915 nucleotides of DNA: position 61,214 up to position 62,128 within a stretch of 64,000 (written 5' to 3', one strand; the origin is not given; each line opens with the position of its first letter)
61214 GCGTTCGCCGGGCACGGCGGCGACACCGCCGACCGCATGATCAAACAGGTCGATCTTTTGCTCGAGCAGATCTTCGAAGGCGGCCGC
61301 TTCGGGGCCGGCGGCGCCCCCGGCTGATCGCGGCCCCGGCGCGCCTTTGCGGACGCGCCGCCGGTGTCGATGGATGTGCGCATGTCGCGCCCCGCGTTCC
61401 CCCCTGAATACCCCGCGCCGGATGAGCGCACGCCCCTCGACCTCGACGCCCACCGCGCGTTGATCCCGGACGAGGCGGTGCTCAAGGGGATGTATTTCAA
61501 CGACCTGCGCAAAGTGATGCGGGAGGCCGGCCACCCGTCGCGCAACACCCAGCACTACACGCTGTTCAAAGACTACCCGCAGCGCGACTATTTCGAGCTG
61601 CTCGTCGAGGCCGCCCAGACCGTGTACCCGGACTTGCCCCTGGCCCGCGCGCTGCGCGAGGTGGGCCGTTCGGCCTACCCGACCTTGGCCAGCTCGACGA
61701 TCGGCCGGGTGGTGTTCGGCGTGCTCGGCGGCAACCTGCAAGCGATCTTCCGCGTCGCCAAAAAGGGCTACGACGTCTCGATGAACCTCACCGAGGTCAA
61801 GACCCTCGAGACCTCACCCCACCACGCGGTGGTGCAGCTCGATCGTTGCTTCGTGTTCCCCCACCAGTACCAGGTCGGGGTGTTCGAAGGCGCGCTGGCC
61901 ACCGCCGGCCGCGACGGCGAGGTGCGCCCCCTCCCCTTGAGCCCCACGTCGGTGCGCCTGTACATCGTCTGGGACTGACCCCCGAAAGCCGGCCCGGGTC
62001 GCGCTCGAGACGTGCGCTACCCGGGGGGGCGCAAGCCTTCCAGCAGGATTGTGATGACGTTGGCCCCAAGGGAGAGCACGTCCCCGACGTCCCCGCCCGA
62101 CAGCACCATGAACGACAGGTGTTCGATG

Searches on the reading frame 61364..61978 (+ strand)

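Call 78: search_protein_families(library=pfam, proteins=[window:61364-61978:+], max_evalue=0.001)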
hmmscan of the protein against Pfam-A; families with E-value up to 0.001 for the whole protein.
window:61364-61978:+ (204 aa): 1 family
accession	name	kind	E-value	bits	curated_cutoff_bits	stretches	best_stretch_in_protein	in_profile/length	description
PF09536.15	DUF2378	-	2.7e-23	83.1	22.2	1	46-203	22-176/177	Protein of unknown function (DUF2378)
